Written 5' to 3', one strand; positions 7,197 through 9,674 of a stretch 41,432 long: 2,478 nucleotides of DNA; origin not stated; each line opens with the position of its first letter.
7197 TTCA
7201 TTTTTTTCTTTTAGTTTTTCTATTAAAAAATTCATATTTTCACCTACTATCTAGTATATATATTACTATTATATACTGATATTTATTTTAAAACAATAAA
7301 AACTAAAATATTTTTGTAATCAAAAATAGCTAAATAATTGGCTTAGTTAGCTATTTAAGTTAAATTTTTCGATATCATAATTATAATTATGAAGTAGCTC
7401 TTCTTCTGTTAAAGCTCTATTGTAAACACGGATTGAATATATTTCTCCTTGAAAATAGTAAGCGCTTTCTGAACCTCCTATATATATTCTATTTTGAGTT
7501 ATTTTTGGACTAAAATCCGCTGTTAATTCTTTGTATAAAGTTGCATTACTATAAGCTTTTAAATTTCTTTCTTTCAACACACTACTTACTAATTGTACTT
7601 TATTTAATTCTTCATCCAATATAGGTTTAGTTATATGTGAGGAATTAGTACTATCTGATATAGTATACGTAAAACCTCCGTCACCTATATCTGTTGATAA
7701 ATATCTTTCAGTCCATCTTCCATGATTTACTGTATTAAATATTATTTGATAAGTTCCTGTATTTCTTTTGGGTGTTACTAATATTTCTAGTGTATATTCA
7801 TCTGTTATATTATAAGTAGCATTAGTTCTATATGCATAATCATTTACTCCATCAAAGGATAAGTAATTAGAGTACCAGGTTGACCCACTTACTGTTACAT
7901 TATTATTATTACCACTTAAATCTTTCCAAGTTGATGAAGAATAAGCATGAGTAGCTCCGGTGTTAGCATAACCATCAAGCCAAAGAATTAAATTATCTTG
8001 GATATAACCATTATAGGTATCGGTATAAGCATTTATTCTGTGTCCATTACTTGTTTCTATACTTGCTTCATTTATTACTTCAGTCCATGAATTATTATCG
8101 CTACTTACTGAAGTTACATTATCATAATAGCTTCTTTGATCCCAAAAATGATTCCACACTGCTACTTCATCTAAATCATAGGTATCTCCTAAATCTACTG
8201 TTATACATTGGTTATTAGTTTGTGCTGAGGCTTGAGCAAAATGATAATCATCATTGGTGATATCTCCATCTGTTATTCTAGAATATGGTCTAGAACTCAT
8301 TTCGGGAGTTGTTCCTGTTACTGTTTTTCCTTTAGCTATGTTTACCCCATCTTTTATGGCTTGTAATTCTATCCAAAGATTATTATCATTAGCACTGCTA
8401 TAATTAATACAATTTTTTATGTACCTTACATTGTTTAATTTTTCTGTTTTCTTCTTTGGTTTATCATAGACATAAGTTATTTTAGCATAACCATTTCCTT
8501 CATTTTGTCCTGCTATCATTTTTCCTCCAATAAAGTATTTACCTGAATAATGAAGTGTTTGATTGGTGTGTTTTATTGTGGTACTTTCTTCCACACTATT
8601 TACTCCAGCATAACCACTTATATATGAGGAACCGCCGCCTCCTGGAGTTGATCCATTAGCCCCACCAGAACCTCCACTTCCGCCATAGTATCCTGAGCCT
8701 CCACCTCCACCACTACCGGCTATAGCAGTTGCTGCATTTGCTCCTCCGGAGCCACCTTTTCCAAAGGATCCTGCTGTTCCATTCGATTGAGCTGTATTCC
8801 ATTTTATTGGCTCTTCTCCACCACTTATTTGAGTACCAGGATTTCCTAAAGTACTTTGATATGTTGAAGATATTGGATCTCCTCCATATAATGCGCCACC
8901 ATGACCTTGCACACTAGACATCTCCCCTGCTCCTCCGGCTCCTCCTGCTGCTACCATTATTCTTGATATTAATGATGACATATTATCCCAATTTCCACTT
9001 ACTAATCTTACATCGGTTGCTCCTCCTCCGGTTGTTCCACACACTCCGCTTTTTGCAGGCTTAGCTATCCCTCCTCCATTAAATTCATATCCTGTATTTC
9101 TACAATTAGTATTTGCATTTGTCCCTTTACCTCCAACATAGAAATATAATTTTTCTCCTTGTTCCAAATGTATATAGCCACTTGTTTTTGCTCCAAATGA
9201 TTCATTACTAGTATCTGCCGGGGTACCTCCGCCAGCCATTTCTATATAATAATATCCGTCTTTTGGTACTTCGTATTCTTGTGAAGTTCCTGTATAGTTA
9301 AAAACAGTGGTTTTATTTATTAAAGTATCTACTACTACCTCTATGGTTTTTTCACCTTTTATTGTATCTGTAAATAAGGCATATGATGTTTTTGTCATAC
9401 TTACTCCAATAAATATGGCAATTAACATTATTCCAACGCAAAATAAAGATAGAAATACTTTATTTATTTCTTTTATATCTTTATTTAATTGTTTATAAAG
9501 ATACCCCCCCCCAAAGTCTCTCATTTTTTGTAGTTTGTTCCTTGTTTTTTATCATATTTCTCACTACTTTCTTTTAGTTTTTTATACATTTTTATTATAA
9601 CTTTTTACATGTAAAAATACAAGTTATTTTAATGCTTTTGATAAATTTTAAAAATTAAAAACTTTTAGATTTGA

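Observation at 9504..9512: G9 homopolymer just after the start codon of a surface-protein gene: likely slipped-strand phase-variation switch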

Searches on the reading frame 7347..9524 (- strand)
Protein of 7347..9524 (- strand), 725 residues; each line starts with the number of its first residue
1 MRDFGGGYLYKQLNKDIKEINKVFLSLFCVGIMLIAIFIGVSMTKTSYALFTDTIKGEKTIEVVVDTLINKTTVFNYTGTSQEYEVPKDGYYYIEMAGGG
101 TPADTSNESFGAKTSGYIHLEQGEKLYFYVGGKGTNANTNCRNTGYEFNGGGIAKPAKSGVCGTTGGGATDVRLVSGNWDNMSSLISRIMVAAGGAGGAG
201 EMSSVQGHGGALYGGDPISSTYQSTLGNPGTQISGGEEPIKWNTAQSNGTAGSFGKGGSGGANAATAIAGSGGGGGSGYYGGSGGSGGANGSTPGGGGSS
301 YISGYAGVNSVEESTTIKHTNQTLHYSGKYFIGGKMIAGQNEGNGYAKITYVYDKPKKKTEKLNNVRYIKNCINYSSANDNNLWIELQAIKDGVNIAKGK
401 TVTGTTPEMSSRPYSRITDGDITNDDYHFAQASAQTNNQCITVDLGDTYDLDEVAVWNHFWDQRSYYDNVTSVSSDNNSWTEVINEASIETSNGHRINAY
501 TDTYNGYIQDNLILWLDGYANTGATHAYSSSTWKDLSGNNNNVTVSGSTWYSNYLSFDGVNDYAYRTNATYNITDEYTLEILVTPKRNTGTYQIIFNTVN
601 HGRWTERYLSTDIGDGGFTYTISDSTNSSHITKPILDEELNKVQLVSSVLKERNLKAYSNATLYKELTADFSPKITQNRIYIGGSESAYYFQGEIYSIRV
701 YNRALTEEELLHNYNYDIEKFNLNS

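Call 6: search_protein_families(library=pfam, proteins=[window:7347-9524:-], max_evalue=0.1)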
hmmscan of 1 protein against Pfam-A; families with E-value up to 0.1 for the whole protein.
window:7347-9524:- (725 aa): 3 families
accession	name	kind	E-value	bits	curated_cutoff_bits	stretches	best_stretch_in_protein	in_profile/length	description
PF12810.13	ALK_LTK_GRD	-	8.7e-35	121.3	24.5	1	88-351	6-242/243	ALK/LTK, Glycine-rich domain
PF22633.2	F5_F8_type_C_2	-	0.0001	23.3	27.8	1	417-499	2-81/91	NedA-like, galactose-binding domain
PF02973.23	Sialidase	-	0.014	15.3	26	1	686-712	157-183/189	Sialidase, N-terminal domain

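Call 7: find_homologous_proteins(query=window:7347-9524:-, max_evalue=1e-10)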
Query window:7347-9524:- (725 aa): 1084 proteins with E <= 1e-10 among 8000 candidates; the best 120 are listed.
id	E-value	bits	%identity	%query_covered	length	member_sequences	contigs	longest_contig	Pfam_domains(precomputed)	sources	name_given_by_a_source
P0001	0.0e+0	1627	100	100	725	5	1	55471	PF12810.14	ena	-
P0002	0.0e+0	1081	71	98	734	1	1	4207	PF22633.4,PF13385.14,PF12810.14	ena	-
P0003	1.9e-283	960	65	98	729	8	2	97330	PF12810.14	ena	-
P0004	4.4e-282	956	66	96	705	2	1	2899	PF22633.4,PF13385.14,PF12810.14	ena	-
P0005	8.0e-277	939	63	99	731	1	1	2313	PF12810.14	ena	-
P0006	5.5e-274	929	62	99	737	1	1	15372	PF13385.14,PF12810.14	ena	-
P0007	4.5e-270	916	62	99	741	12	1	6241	PF22633.4,PF12810.14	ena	-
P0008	2.0e-269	914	64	99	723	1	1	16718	PF13385.14,PF12810.14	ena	-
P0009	7.0e-264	896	61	100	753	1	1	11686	PF22633.4,PF12810.14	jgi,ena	-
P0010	2.4e-261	887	82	66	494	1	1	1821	PF22633.4,PF12810.14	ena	-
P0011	5.5e-258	876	59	99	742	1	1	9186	PF22633.4,PF12810.14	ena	-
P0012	3.9e-249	847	63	90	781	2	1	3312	PF22633.4,PF12810.14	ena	-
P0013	1.4e-246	839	58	99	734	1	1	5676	PF12810.14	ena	-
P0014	5.3e-243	827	59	98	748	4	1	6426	PF22633.4,PF12810.14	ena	-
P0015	2.1e-238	812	57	99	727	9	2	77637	PF13385.14,PF12810.14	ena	-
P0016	8.4e-237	806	57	98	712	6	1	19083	PF12810.14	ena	-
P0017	3.2e-235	801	60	94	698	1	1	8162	PF12810.14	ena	-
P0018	1.5e-228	779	56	98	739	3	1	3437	PF00754.32,PF22633.4,PF13385.14,PF12810.14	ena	-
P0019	2.5e-226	772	62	86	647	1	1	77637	PF22633.4,PF12810.14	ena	-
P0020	3.8e-225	768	69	75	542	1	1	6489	PF22633.4,PF13385.14,PF12810.14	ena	-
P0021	1.4e-223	763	58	90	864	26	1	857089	PF22633.4,PF12810.14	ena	-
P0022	2.7e-223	762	58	90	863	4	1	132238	PF22633.4,PF12810.14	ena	-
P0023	1.9e-221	755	55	99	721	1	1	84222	PF12810.14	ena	-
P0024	3.6e-219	748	59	87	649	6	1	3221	PF22633.4,PF12810.14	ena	-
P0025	2.8e-218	745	60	90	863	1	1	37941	PF22633.4,PF12810.14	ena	-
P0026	6.7e-215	734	56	90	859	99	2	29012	PF13385.14,PF12810.14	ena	-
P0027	5.5e-214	731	55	96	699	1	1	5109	PF22633.4,PF12810.14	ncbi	-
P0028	1.3e-211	723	53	99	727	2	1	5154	PF22633.4,PF13385.14,PF12810.14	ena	-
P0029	9.8e-211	720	55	95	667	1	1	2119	PF22925.4,PF22633.4,PF13385.14,PF12810.14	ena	-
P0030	3.5e-209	715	55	95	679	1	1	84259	PF12810.14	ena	-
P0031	2.0e-208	712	56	74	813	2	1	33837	PF22633.4,PF12810.14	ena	-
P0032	2.2e-208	712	56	58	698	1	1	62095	PF12810.14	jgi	-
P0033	2.1e-206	706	55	58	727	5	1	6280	PF22633.4,PF12810.14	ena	-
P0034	2.9e-206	705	56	90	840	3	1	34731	PF22633.4,PF13385.14,PF12810.14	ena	-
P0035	7.2e-204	697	52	93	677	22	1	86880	PF13385.14,PF12810.14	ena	-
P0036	8.9e-204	697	53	91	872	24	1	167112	PF22633.4,PF12810.14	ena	-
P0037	9.4e-204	697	51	99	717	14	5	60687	PF22633.4,PF13385.14,PF12810.14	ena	-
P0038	2.0e-201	689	65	67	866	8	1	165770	PF00754.32,PF22633.4,PF12810.14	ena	-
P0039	6.9e-199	681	53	90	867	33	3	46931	PF12810.14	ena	-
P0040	8.5e-198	677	52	93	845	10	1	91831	PF22633.4,PF13385.14,PF12810.14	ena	-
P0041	5.7e-195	668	54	90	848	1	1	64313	PF12810.14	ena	-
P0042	6.5e-195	668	58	58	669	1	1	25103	PF13385.14,PF12810.14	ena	-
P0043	5.4e-193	661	50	99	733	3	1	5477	PF12810.14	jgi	-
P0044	6.0e-193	661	54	90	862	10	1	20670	PF12810.14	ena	-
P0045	2.0e-192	660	65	67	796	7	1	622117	PF22633.4,PF12810.14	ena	-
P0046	2.2e-191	656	50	99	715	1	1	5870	PF12810.14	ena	-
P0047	1.2e-190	654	62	71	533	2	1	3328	PF12810.14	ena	-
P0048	5.0e-189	648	49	98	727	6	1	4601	PF22633.4,PF13385.14,PF12810.14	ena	-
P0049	8.8e-189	647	54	58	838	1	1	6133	PF12810.14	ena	-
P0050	4.3e-188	645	64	70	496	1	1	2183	PF12810.14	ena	-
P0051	3.4e-186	639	52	91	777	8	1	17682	PF12810.14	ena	-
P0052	2.7e-184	633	49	98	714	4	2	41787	PF22633.4,PF13385.14,PF12810.14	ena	-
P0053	2.8e-184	633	50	93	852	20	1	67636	PF12810.14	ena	-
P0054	5.8e-183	628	58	58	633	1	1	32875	PF22633.4,PF12810.14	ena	-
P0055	2.1e-181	623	55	58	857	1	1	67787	PF12810.14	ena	-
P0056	2.0e-180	620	70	60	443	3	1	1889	PF12810.14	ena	-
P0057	2.6e-180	620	49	99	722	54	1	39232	PF12810.14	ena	-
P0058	4.5e-180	619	50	92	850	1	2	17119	PF22633.4,PF13385.14,PF12810.14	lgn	-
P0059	1.8e-178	613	51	90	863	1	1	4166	PF13385.14,PF12810.14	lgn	-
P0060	2.7e-175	603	51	92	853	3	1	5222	PF12810.14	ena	-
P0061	3.3e-173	596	50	58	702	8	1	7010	PF12810.14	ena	-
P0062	1.1e-171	591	57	71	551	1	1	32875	PF22633.4,PF12810.14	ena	-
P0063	1.2e-171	591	53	83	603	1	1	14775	PF22633.4,PF13385.14,PF12810.14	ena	-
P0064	6.0e-171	589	51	90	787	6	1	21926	PF12810.14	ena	-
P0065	2.4e-170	587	48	90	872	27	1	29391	PF13385.14,PF12810.14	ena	-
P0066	2.2e-169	583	49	90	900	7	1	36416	PF12810.14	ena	-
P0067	5.6e-169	582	48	93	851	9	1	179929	PF22633.4,PF12810.14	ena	-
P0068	2.8e-168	580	45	99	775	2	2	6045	PF12810.14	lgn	-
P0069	7.0e-167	575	50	74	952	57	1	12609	PF00754.32,PF22633.4,PF12810.14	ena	-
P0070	3.7e-166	573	49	90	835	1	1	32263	PF13385.14,PF12810.14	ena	-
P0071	1.2e-165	571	44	59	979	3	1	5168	PF22633.4,PF16403.12,PF12810.14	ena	-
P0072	6.3e-161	555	56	44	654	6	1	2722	PF00754.32,PF22633.4,PF12810.14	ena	-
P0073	8.3e-161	555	48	90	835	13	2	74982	PF12810.14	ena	-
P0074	1.0e-160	555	48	90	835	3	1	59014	PF12810.14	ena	-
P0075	1.1e-160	555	54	71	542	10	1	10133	PF13385.14,PF12810.14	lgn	-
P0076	1.8e-160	554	52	53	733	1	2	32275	PF13385.14,PF12810.14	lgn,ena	-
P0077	4.6e-160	553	49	90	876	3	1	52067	PF12810.14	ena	-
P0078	5.5e-160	552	48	90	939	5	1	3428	PF12810.14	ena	-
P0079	3.6e-159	550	50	59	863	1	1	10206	PF13385.14,PF12810.14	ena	-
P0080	4.6e-158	546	55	71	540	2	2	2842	PF13385.14,PF12810.14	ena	-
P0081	6.1e-157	542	51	58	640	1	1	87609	PF12810.14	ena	-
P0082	1.6e-156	541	46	92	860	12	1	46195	PF12810.14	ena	-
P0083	2.3e-156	540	48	90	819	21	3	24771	PF22633.4,PF13385.14,PF12810.14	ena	-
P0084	4.0e-156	540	42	59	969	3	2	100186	PF00754.32,PF07963.18,PF22633.4,PF12810.14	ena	-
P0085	6.4e-156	539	40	67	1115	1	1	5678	PF00754.32,PF22633.4,PF12810.14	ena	-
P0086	1.2e-154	535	45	99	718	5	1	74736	PF13385.14,PF12810.14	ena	-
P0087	7.6e-154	532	45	97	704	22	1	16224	PF13385.14,PF12810.14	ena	-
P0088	3.7e-152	526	44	59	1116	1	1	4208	PF00754.32,PF22633.4,PF12810.14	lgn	-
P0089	3.5e-151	523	49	74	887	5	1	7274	PF22633.4,PF13385.14,PF12810.14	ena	-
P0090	2.6e-149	517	53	27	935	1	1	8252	PF22633.4,PF12810.14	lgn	-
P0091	4.2e-149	516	55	44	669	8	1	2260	PF22633.4,PF12810.14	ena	-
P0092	6.8e-149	516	44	99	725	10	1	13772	PF22633.4,PF13385.14,PF12810.14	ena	-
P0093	1.7e-148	514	41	58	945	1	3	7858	PF22633.4,PF16403.12,PF12810.14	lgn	-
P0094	8.8e-148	512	42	62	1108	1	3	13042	PF22633.4,PF12810.14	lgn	-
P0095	3.9e-147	510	43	62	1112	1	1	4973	PF22633.4,PF12810.14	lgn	-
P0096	3.8e-146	507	43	62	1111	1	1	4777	PF22633.4,PF12810.14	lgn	-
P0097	2.3e-145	504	43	98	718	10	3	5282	PF22633.4,PF13385.14,PF12810.14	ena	-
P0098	8.0e-144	499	55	51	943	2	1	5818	PF22633.4,PF12810.14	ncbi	-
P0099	1.2e-143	498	51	74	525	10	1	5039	PF22633.4,PF12810.14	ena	-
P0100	3.8e-143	497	44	93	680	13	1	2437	PF22633.4,PF13385.14,PF12810.14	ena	-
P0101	6.3e-143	496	46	90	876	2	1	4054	PF12810.14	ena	-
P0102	1.5e-142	495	46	74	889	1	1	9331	PF22633.4,PF13385.14,PF12810.14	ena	-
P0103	5.8e-142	493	45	90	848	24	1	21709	PF13385.14,PF12810.14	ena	-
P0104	2.8e-141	490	41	65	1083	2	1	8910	PF00754.32,PF22633.4,PF16403.12,PF12810.14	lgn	-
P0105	6.0e-141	489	44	74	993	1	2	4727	PF00754.32,PF22633.4,PF13385.14,PF12810.14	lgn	-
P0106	1.1e-140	489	44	75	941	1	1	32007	PF22633.4,PF12810.14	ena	-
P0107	1.5e-140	488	43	90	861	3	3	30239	PF13385.14,PF12810.14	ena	-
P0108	5.7e-140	486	45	90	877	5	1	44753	PF12810.14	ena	-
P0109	1.7e-138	481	50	27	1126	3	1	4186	PF22633.4,PF12810.14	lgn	-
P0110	2.7e-138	481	70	26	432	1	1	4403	PF13385.14,PF12810.14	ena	-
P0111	1.9e-137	478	53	52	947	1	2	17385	PF22633.4,PF12810.14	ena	-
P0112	2.3e-137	478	41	59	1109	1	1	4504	PF12810.14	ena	-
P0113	1.3e-136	475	54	51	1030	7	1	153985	PF22633.4,PF12810.14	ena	-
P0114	2.5e-136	474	41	93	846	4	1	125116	PF13385.14,PF12810.14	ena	-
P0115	3.6e-135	470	53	52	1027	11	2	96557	PF22633.4,PF12810.14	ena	-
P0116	5.0e-135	470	40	98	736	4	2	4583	PF13385.14,PF12810.14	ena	-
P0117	3.6e-131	457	48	73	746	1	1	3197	PF22633.4,PF12810.14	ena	-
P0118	4.7e-131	457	52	28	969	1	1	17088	PF00754.32,PF22633.4,PF12810.14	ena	-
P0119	1.5e-130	455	44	85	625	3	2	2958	PF13385.14,PF12810.14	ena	-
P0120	1.3e-129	452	48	70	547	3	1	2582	PF00754.32,PF22633.4,PF12810.14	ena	-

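Call 8: find_related_loci(query=window:7347-9524:-, collection=genome_contigs, flank=6000)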
Query window:7347-9524:- (725 aa) in genome_contigs; peptide patterns used: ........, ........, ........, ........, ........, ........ (x = any residue, [..] = any of these).
61 stretches matched a pattern; 7 encode a relative of the query (tblastn E <= 1e-3); 7 distinct loci.
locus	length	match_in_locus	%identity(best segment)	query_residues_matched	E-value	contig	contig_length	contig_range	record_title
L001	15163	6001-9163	52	4-724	0e+0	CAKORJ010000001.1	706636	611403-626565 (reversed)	MAG: uncultured Bacilli bacterium isolate REFINED_METABAT215_TOP10_CONTIGS_1500_ASSEMBLY_K77_MERGED__Hadza_MoBio_hadza-A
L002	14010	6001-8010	50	49-723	3e-179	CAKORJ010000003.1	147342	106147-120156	MAG: uncultured Bacilli bacterium isolate REFINED_METABAT215_TOP10_CONTIGS_1500_ASSEMBLY_K77_MERGED__Hadza_MoBio_hadza-A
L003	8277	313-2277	52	65-723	2e-170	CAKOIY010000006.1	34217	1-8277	MAG: uncultured Bacilli bacterium isolate REFINED_METABAT215_TOP10_CONTIGS_1500_ASSEMBLY_K77_MERGED__Hadza_MoBio_hadza-A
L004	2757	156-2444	51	72-724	5e-149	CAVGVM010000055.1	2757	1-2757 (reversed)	Lachnospiraceae bacterium isolate SRR8978446_cleanbin_000006 genome assembly, contig: Spades_SRR8978446_contig_3166, who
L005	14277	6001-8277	50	72-723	1e-135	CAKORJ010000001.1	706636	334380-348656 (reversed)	MAG: uncultured Bacilli bacterium isolate REFINED_METABAT215_TOP10_CONTIGS_1500_ASSEMBLY_K77_MERGED__Hadza_MoBio_hadza-A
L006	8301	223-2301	48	72-723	5e-106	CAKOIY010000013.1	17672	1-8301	MAG: uncultured Bacilli bacterium isolate REFINED_METABAT215_TOP10_CONTIGS_1500_ASSEMBLY_K77_MERGED__Hadza_MoBio_hadza-A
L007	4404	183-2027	55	72-546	5e-105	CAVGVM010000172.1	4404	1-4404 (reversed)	Lachnospiraceae bacterium isolate SRR8978446_cleanbin_000006 genome assembly, contig: Spades_SRR8978446_contig_1491, who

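Call 10: list_cluster_members(proteins=[window:7347-9524:-])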
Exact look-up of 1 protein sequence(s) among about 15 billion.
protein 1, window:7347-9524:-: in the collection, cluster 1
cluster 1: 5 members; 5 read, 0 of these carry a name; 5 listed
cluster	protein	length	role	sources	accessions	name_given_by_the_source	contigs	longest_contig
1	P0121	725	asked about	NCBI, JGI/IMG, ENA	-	-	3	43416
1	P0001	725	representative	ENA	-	-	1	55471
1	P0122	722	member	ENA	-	-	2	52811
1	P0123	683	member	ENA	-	-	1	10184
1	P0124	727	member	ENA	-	-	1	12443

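Call 13: find_encoding_contigs(protein=P0122, flank=1500, max_places=6)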
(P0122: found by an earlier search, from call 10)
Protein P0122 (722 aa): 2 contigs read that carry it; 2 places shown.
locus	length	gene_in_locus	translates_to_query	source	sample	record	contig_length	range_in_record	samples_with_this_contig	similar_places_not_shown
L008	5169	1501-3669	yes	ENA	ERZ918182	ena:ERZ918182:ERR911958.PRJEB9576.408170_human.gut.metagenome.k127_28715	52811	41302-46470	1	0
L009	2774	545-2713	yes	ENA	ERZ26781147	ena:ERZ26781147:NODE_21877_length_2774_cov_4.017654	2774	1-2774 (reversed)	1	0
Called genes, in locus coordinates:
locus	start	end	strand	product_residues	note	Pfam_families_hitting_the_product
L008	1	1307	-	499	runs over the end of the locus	PF07556:DUF1538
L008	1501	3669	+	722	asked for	PF12810:ALK_LTK_GRD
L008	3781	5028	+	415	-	PF02885:Glycos_trans_3N (weak), PF00591:Glycos_transf_3, PF07831:PYNP_C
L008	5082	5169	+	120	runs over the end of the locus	PF13240:Zn_Ribbon_1, PF13248:Zn_ribbon_3, PF12773:DZR (weak), PF05154:TM2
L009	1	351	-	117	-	?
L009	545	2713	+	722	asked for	PF12810:ALK_LTK_GRD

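Call 14: find_encoding_contigs(protein=P0123, flank=1500, max_places=6)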
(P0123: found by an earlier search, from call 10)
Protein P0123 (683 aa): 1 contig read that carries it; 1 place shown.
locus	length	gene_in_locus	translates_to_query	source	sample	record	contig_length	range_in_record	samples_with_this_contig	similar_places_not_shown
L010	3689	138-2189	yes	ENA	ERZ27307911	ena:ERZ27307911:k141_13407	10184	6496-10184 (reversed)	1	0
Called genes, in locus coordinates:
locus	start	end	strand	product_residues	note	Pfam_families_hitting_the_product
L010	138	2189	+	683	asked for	PF12810:ALK_LTK_GRD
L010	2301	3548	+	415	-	PF02885:Glycos_trans_3N (weak), PF00591:Glycos_transf_3, PF07831:PYNP_C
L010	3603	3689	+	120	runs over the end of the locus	PF13240:Zn_Ribbon_1, PF13248:Zn_ribbon_3, PF12773:DZR (weak), PF05154:TM2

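Call 15: find_encoding_contigs(protein=P0121, flank=1500, max_places=6)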
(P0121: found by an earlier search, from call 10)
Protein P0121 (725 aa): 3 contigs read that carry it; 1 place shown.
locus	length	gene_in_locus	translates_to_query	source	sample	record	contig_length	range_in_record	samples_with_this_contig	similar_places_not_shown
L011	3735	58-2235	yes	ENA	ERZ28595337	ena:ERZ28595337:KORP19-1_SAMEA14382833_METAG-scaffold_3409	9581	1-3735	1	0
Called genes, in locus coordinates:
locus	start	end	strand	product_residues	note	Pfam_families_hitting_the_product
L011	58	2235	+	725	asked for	PF12810:ALK_LTK_GRD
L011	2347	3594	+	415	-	PF02885:Glycos_trans_3N (weak), PF00591:Glycos_transf_3, PF07831:PYNP_C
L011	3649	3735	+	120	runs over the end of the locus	PF13240:Zn_Ribbon_1, PF13248:Zn_ribbon_3, PF12773:DZR (weak), PF05154:TM2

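Call 16: find_encoding_contigs(protein=P0001, flank=1500, max_places=6)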
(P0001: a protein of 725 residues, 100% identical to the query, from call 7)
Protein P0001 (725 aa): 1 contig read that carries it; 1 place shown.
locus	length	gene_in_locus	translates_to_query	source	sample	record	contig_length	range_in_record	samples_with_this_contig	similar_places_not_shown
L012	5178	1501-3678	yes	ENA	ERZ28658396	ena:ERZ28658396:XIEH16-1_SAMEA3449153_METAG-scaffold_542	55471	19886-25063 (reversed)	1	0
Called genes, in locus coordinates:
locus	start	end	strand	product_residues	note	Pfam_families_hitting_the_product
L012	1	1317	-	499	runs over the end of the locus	PF07556:DUF1538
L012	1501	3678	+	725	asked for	PF12810:ALK_LTK_GRD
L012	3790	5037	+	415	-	PF02885:Glycos_trans_3N (weak), PF00591:Glycos_transf_3, PF07831:PYNP_C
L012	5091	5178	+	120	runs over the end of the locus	PF13240:Zn_Ribbon_1, PF13248:Zn_ribbon_3, PF12773:DZR (weak), PF05154:TM2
